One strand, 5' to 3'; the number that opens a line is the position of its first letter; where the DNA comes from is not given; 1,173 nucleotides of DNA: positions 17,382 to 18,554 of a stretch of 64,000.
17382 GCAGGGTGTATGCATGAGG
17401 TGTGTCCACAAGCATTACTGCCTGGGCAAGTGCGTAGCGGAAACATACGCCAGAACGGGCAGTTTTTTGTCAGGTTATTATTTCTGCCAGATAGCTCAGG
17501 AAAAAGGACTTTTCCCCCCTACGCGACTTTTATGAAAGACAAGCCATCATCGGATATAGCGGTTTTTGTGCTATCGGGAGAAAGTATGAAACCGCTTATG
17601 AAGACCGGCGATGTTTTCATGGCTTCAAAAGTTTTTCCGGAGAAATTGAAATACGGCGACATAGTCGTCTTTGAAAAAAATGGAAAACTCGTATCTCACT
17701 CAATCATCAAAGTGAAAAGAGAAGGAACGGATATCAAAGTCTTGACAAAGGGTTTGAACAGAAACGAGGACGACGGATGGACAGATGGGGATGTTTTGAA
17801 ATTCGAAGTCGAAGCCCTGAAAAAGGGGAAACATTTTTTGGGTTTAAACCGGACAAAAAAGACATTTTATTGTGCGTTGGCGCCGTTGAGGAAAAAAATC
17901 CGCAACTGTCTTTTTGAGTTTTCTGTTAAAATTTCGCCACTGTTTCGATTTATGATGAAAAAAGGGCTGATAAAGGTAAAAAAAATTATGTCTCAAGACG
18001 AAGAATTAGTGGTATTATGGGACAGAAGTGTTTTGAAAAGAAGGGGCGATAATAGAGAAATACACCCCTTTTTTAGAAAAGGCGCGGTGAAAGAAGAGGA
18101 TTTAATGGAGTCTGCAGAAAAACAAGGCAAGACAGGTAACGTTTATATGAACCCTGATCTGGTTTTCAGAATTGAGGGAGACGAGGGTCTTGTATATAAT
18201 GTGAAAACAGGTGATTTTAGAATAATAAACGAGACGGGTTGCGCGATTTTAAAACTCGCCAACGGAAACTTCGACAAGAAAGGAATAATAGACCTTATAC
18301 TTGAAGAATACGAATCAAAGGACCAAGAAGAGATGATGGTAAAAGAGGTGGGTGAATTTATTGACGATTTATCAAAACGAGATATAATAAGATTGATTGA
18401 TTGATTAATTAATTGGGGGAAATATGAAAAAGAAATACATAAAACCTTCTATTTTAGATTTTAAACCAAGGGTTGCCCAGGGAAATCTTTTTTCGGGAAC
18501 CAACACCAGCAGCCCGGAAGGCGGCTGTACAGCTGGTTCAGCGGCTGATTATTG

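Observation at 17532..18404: Signal-peptidase-type (SipW/S26-like) protease without membrane anchor, fused to a PqqD-like RiPP recognition element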

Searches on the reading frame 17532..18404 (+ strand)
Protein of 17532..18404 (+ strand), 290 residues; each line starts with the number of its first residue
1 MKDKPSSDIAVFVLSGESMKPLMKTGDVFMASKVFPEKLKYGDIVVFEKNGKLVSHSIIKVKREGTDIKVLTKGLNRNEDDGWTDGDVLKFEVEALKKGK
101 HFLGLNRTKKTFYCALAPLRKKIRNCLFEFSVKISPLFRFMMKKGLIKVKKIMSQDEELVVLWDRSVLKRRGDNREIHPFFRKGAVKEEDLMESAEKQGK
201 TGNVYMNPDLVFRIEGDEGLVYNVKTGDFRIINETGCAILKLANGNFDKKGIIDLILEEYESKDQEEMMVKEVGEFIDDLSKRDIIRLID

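Call 3: search_protein_families(library=pfam, proteins=[window:17532-18404:+], max_evalue=0.1)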
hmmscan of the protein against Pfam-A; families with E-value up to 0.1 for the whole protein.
window:17532-18404:+ (290 aa): 4 families
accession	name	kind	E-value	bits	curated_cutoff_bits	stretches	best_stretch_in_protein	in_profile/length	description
PF05402.18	PqqD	-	3.2e-07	31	23.4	1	220-286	3-67/67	Coenzyme PQQ synthesis protein D (PqqD)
PF00717.28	Peptidase_S24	-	0.00026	21.1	23.3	1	6-68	32-89/116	Peptidase S24-like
PF10502.14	Peptidase_S26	-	0.0066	16.9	22.9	1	10-51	24-67/168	Signal peptidase, peptidase S26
PF12671.13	Amidase_6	-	0.08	13.5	23.2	0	37-69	101-134/163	Putative amidase domain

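Call 4: search_protein_families(library=ncbifam, proteins=[window:17532-18404:+], max_evalue=0.1)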
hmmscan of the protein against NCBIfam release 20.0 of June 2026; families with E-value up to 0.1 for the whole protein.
window:17532-18404:+ (290 aa): 8 families
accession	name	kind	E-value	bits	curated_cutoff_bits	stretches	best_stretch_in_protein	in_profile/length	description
TIGR02228.1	sigpep_I_arch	equivalog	1.2e-15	57.8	51.85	1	7-84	30-109/158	signal peptidase I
NF046067.1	SigPepSipWBacil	equivalog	1.2e-08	34.7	190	1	13-81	43-112/189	signal peptidase I SipW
TIGR02227.1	sigpep_I_bact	equivalog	1.3e-06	28.4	47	1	10-60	21-73/162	signal peptidase I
NF050069.2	PqqD_rel_WgkC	exception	1.1e-05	25.3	110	1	209-286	11-86/103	PqqD family peptide maturation chaperone WgkC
TIGR04353.1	PqqD_rel_X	equivalog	0.00082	20.3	35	1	216-287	2-74/74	HPr-rel-A system PqqD family peptide chaperone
NF033536.1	lasso_PqqD_Bac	exception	0.0036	17.4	80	1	217-287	19-87/88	lasso peptide biosynthesis PqqD family chaperone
TIGR04248.1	SCM_PqqD_rel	equivalog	0.043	14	100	1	207-286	3-81/84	SynChlorMet cassette protein ScmD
TIGR03859.1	PQQ_PqqD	equivalog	0.071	13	46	0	232-286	29-80/81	pyrroloquinoline quinone biosynthesis peptide chaperone PqqD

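Call 5: find_homologous_proteins(query=window:17532-18404:+, max_evalue=0.001)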
Query window:17532-18404:+ (290 aa): 4 proteins with E <= 0.001 among 679 candidates.
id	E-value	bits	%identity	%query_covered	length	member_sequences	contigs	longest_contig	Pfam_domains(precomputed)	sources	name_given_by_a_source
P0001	9.6e-186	634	100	100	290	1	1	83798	PF05402.19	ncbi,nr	ncbi:signal peptidase I [candidate division WOR-3 bacterium]|nr:signal peptidase I [candidate divisi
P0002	1.3e-84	302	48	99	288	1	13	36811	PF05402.19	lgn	-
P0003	7.2e-73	264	45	97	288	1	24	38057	PF05402.19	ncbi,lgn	-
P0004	1.0e-68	250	45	93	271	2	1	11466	PF05402.19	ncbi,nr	ncbi:PqqD family peptide modification chaperone [candidate division WOR-3 bacterium]|nr:PqqD family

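Call 9: search_solved_structures(query=A1, max_evalue=1, show_alignments=4)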
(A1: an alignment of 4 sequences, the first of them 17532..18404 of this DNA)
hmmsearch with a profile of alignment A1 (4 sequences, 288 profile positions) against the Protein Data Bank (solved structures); distinct sequences matched with E-value up to 1: 7.
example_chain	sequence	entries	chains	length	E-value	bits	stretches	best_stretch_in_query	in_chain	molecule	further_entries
7p2q_A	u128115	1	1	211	2.8e-09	39.8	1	8-80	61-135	Signal peptidase complex catalytic subunit SEC11C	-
7p2p_A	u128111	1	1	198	4.6e-08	35.9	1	6-80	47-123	Signal peptidase complex catalytic subunit SEC11A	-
9rjb_A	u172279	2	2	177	1.1e-07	34.6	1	6-80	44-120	Signal peptidase complex catalytic subunit SEC11A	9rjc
7awz_A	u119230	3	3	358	0.0005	22.6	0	185-227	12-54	Scone-E | SconeE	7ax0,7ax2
5v1u_A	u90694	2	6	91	0.2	14.1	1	210-284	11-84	TbiB1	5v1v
9x90_B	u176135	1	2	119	0.67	12.3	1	178-284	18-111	Lasso peptide biosynthesis PqqD family chaperone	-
4wvh_A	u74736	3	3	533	0.84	12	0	11-50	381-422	Maltose-binding periplasmic protein,Signal peptidase IB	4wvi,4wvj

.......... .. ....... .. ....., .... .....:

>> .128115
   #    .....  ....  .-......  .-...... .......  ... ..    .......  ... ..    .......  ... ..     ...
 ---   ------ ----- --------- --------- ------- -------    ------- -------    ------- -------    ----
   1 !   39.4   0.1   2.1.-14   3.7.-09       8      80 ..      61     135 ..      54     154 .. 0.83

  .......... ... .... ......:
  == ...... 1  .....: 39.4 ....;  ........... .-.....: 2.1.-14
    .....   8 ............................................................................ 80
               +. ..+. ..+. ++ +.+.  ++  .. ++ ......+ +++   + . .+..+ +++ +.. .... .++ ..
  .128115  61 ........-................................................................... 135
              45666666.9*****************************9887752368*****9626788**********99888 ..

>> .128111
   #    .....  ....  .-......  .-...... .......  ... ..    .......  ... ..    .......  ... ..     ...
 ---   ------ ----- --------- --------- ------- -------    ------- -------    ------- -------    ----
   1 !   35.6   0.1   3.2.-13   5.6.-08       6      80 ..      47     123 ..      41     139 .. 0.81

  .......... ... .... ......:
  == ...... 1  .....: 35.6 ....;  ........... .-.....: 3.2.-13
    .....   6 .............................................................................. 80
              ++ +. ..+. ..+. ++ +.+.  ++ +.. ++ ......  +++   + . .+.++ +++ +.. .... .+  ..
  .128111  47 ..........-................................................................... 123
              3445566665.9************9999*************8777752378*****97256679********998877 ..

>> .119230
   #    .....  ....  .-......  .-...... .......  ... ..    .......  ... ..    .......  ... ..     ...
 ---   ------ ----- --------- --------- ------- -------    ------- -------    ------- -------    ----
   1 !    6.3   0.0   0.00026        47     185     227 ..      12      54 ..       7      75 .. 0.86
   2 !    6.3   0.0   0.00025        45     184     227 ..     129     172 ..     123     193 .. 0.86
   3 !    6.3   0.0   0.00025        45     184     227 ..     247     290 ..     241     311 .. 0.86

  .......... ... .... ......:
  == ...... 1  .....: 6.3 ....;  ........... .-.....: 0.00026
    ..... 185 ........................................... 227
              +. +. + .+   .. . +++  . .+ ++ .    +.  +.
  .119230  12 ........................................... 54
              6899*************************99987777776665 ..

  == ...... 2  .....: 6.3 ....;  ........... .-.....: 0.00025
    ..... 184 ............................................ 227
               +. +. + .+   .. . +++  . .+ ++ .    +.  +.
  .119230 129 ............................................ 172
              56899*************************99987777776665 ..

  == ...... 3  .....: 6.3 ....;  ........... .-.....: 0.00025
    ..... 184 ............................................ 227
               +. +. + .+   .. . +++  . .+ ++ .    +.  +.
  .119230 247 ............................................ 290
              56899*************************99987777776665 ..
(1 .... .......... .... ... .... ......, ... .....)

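Call 11: find_encoding_contigs(protein=P0002, flank=8000, max_places=3)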
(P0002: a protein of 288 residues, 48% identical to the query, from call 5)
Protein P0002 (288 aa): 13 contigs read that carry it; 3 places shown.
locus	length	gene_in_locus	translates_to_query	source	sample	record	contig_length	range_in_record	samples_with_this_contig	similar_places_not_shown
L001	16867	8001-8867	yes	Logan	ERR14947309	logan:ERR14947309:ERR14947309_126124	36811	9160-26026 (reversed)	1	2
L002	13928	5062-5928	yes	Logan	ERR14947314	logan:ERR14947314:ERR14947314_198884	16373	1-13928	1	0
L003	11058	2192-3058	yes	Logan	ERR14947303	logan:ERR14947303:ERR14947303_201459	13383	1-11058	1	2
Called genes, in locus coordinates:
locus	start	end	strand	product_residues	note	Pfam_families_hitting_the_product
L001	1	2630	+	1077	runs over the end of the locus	PF00580:UvrD-helicase, PF13245:AAA_19 (faint), PF13361:UvrD_C, PF13538:UvrD_C_2 (faint)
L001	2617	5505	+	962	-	PF12705:PDDEXK_1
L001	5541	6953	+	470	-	PF05402:PqqD, PF04055:Radical_SAM, PF13353:Fer4_12 (weak), PF13186:SPASM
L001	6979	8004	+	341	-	PF04055:Radical_SAM, PF13353:Fer4_12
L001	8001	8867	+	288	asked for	PF05402:PqqD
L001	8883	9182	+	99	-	-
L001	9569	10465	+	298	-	PF27840:ScmC (weak)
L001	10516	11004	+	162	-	PF04167:DUF402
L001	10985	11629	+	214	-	PF04493:Endonuclease_5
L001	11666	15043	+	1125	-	PF00211:Guanylate_cyc, PF13374:TPR_10 (faint), PF13191:AAA_16 (weak), PF13181:TPR_8 (faint), PF17874:TPR_MalT (faint), PF07719:TPR_2 (faint), PF00515:TPR_1 (faint), PF13424:TPR_12 (weak), +1 more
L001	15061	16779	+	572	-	PF00149:Metallophos, PF16011:CBM9_2 (faint)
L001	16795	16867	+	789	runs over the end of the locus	PF13620:CarboxypepD_reg, PF13715:CarbopepD_reg_2, PF07715:Plug, PF00593:TonB_dep_Rec_b-barrel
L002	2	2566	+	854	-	?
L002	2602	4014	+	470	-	PF05402:PqqD, PF04055:Radical_SAM, PF13353:Fer4_12 (weak), PF13186:SPASM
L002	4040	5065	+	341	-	PF04055:Radical_SAM, PF13353:Fer4_12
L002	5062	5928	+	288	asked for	PF05402:PqqD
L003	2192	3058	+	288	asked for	PF05402:PqqD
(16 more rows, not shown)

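Call 12: find_encoding_contigs(protein=P0003, flank=8000, max_places=3)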
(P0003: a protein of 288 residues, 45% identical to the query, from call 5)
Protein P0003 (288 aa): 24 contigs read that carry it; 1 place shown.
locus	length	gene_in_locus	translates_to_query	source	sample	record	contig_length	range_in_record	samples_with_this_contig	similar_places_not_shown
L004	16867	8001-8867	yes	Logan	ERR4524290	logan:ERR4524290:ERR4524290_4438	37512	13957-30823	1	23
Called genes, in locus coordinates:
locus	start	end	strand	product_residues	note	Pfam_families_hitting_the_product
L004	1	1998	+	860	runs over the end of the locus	PF00580:UvrD-helicase, PF13245:AAA_19 (faint), PF13361:UvrD_C, PF13538:UvrD_C_2 (faint)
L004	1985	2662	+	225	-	-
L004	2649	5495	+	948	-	PF12705:PDDEXK_1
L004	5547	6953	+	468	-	PF05402:PqqD, PF04055:Radical_SAM, PF13353:Fer4_12 (weak), PF13186:SPASM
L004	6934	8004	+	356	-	PF13353:Fer4_12, PF04055:Radical_SAM, PF13186:SPASM (weak)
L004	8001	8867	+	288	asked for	PF05402:PqqD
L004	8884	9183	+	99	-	-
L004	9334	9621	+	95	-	-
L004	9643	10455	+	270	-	PF27840:ScmC (weak)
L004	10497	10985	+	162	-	PF04167:DUF402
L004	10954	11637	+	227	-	PF04493:Endonuclease_5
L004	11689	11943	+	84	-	-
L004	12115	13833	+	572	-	PF00149:Metallophos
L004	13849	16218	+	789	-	PF13620:CarboxypepD_reg, PF13715:CarbopepD_reg_2, PF07715:Plug (weak), PF00593:TonB_dep_Rec_b-barrel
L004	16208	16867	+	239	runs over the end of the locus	PF08713:DNA_alkylation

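Call 14: search_protein_representatives(alignment_id=A1)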
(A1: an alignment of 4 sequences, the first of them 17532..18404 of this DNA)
Query: 4 sequences, 288 profile positions. Proteins with E-value up to 0.001 (for the whole library): 2437; up to 1e-10: 35; up to 1e-30: 2. The best 150 are listed.
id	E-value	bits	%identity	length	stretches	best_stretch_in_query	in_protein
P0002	4.6e-152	521.6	-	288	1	1-287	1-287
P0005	2.9e-34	135.0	-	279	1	12-284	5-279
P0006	2.3e-26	109.1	-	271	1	18-279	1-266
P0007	1.4e-25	106.5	-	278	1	12-283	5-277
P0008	1.1e-24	103.6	-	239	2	11-122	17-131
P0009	6.9e-22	94.4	-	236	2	206-285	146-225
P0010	1.7e-19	86.6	-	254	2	208-283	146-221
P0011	3.5e-19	85.5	-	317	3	204-279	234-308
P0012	1.7e-18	83.2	-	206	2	203-285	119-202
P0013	1.0e-17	80.7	-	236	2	205-283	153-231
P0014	6.1e-16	74.9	-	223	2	205-284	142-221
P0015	8.3e-16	74.4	-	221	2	191-279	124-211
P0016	2.6e-14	69.5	-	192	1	11-107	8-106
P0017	9.5e-14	67.7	-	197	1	9-181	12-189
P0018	5.4e-13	65.2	-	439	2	9-104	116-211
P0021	1.5e-12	63.7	-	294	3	207-284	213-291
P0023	3.6e-12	62.5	-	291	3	205-284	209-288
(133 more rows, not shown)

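Call 16: predict_structure(alignment_id=A1)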
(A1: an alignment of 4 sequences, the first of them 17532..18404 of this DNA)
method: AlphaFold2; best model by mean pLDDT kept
length: 290 residues; sequences in the alignment: 4
mean_pLDDT: 55.7   pTM: 0.39
mean pLDDT of the five models: 55.7, 55.2, 46.4, 43.0, 41.6
residues with pLDDT >= 90: 7; 70-90: 92; 50-70: 58; < 50: 133
segments of 3 or more residues with pLDDT < 50: 1-30, 96-98, 100-196
pLDDT, mean of each block of 10 residues (from residue 1): 29 30 34 72 73 73 87 71 80 54 37 32 33 37 37 29 33 29 33 51 80 58 55 73 87 82 59 82 84
secondary structure, 60 per line:
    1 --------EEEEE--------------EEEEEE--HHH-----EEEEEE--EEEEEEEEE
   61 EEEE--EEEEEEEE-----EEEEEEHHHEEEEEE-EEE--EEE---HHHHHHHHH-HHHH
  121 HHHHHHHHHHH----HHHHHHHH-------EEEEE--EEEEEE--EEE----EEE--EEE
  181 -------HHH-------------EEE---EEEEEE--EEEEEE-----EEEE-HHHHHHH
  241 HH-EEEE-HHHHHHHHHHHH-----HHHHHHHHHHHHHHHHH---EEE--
elements in order: E9-13 E28-33 E44-49 E52-64 E67-74 E80-85 E89-94 E96-98 E101-103 H107-115 H117-131 H136-143 E151-155 E158-163 E166-168 E173-175 E178-180 E204-206 E210-215 E218-223 E229-232 H234-242 E244-247 H249-260 H266-282 E286-288

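Call 27: find_homologous_proteins(query=A2, max_evalue=1e-8)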
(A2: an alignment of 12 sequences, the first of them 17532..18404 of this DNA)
Query A2 (12 sequences) (290 aa, profile of the alignment): 8 proteins with E <= 1e-8 among 8000 candidates.
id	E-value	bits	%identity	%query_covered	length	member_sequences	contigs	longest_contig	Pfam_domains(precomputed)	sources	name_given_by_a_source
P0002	4.6e-80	286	48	99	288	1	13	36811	PF05402.19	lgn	-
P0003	1.2e-76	275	45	97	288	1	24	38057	PF05402.19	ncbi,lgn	-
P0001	2.1e-75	271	100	100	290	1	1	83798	PF05402.19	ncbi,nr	ncbi:signal peptidase I [candidate division WOR-3 bacterium]|nr:signal peptidase I [candidate divisi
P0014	1.1e-73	266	27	27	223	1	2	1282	PF05402.19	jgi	jgi:signal peptidase I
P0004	4.1e-67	244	45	93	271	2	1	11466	PF05402.19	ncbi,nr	ncbi:PqqD family peptide modification chaperone [candidate division WOR-3 bacterium]|nr:PqqD family 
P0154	8.1e-43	165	30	24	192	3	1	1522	PF05402.19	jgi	-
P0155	1.0e-13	69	28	38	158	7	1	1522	PF00717.29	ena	-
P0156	1.5e-12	66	29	38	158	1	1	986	PF00717.29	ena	-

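Call 29: find_related_loci(query=A3, collection=genome_contigs, flank=10000)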
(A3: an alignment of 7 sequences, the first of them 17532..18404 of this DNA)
Query A3 (290 aa) in genome_contigs; peptide patterns used: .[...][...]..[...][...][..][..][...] (x = any residue, [..] = any of these).
90 stretches matched a pattern; 4 encode a relative of the query (tblastn E <= 1e-3); 4 distinct loci.
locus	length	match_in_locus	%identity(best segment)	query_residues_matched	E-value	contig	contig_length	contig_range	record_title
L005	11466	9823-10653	46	12-289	3e-78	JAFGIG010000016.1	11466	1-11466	MAG: candidate division WOR-3 bacterium isolate Zod_Metabat.185 k87_544150, whole genome shotgun sequence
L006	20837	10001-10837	45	10-289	6e-79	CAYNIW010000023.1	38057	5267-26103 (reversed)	MAG TPA_asm: uncultured Desulfuromonadaceae bacterium isolate binchicken_co44_182 genome assembly, contig: NODE_1823_len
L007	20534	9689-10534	30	6-286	7e-32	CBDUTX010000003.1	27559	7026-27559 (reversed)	MAG TPA_asm: uncultured Desulfuromonadaceae bacterium isolate SRR22302359_concoct_24 genome assembly, contig: ERZ2507360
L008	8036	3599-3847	32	203-286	3e-8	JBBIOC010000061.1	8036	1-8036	MAG: Candidatus Omnitrophota bacterium isolate RVF170221_bin_270 NODE_1298_length_8036_cov_3.636011, whole genome shotgu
